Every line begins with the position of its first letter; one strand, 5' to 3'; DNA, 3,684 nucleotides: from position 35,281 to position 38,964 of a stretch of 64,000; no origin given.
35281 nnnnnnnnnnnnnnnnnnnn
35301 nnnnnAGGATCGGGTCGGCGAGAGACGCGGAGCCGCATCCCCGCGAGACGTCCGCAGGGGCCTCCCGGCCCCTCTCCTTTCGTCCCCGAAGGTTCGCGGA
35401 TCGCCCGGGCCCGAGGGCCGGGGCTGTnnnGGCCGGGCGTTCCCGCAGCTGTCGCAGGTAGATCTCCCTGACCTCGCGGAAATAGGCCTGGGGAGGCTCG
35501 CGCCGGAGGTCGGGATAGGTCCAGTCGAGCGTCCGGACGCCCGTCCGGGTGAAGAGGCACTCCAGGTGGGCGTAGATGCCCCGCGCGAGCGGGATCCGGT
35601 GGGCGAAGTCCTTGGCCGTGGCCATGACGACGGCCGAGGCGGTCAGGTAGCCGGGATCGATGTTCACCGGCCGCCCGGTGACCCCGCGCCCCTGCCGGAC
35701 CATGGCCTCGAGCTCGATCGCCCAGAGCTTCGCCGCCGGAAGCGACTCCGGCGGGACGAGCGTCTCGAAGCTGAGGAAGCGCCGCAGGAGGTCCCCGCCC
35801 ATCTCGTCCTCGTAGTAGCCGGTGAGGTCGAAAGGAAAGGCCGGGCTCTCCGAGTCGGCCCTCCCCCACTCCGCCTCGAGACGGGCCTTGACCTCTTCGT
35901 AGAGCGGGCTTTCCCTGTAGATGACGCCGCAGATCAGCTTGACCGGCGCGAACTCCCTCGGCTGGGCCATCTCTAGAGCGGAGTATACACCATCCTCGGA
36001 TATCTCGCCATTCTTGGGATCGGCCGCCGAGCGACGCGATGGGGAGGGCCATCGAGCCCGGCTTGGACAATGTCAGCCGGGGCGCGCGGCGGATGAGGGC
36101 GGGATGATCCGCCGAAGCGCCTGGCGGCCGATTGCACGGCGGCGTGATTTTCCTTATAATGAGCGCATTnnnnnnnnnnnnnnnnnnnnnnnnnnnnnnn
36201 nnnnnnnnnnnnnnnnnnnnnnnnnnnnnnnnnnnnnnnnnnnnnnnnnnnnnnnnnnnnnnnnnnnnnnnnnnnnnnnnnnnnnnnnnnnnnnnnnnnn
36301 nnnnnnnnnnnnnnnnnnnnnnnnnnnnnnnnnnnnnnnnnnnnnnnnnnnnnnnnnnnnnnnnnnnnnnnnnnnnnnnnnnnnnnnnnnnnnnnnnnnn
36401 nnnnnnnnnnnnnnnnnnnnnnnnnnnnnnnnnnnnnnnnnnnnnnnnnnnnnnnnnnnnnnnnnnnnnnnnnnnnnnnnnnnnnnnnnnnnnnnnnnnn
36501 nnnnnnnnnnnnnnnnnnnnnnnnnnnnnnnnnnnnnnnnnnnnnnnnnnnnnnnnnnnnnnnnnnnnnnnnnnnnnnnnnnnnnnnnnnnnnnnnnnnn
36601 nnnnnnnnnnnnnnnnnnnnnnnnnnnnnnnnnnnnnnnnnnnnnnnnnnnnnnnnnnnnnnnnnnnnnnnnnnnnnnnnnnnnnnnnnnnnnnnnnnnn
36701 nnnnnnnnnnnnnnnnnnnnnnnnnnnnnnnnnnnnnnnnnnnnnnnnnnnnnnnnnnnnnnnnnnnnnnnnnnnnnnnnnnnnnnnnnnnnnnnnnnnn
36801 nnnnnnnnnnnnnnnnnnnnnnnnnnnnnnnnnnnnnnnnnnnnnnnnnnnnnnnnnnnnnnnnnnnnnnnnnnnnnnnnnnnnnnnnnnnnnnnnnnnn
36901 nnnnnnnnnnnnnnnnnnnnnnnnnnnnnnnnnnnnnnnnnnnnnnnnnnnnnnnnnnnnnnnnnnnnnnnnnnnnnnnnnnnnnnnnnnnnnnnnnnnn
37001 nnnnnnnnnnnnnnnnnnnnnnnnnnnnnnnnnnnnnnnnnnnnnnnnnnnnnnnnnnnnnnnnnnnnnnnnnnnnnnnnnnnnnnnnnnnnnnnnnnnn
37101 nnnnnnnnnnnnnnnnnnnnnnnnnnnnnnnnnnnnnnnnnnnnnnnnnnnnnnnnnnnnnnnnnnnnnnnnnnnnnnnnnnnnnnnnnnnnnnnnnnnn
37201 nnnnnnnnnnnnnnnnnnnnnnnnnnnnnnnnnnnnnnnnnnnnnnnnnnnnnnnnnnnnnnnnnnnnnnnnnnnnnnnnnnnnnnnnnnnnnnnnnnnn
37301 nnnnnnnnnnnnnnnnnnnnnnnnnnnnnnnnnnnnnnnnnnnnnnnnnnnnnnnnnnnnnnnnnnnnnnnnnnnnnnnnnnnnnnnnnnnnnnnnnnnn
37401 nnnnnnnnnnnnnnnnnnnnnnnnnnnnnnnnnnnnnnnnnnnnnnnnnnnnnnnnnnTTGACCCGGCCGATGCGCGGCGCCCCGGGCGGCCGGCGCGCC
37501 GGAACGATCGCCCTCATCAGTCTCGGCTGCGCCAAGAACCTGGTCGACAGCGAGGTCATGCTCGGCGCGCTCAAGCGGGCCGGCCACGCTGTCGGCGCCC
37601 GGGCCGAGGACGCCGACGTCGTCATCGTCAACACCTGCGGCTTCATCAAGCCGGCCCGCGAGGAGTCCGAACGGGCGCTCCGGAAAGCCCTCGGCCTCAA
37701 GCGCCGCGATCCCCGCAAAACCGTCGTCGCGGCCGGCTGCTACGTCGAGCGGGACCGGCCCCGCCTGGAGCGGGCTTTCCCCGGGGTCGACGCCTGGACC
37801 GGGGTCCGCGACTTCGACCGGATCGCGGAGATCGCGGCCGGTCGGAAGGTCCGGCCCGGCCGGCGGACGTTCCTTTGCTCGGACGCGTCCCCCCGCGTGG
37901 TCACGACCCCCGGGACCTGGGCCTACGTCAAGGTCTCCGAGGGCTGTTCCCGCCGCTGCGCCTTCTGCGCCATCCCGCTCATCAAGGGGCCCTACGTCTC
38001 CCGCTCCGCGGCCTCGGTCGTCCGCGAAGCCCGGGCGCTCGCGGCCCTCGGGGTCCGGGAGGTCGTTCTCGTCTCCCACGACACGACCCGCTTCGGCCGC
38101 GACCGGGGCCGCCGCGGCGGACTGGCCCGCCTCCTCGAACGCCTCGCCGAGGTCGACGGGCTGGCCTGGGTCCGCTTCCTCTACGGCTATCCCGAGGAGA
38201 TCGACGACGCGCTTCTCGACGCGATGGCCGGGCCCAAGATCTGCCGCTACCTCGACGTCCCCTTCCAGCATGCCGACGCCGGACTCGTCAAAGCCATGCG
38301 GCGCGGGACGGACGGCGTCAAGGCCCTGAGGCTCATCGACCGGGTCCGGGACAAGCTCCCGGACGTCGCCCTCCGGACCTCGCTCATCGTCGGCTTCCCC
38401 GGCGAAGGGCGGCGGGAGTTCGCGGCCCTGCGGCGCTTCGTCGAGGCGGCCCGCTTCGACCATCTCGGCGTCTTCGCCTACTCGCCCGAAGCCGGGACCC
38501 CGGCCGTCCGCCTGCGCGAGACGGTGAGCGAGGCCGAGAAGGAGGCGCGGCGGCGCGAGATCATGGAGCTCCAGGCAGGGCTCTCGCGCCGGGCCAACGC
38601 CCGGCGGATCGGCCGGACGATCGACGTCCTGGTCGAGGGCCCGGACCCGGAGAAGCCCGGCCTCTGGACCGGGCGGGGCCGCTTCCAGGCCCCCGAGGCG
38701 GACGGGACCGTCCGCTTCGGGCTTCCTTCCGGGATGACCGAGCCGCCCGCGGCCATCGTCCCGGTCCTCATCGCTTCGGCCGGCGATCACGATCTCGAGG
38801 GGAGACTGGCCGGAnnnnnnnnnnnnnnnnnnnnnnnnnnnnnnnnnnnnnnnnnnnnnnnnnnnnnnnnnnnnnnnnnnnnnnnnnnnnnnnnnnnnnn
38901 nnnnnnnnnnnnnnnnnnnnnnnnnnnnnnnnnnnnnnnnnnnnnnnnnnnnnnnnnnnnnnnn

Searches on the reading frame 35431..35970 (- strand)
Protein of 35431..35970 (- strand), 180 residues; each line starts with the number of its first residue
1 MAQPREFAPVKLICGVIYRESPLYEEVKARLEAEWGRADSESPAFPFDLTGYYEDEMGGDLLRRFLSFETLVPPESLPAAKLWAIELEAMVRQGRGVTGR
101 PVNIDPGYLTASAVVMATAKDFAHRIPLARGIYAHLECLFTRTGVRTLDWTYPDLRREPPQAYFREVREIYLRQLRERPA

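Call 45: search_protein_families(library=pfam, proteins=[window:35431-35970:-], max_evalue=0.00001)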
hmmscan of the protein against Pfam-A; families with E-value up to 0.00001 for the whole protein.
window:35431-35970:- (180 aa): 1 family
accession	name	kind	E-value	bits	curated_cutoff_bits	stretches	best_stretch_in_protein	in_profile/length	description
PF14385.11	DUF4416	-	4.9e-49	166.8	27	1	9-171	2-162/162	Domain of unknown function (DUF4416)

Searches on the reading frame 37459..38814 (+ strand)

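Call 45: search_protein_families(library=pfam, proteins=[window:37459-38814:+], max_evalue=0.00001)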
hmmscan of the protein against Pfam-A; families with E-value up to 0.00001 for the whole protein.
window:37459-38814:+ (452 aa): 3 families
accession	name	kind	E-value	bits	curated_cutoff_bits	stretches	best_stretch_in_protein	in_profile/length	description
PF00919.26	UPF0004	-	1.3e-23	83.3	27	1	17-115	2-98/98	Uncharacterized protein family UPF0004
PF04055.27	Radical_SAM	-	3.3e-17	63.6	29.5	1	158-327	2-165/166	Radical SAM superfamily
PF18693.7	TRAM_2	-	2.6e-12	47.2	27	1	384-449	1-61/63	TRAM domain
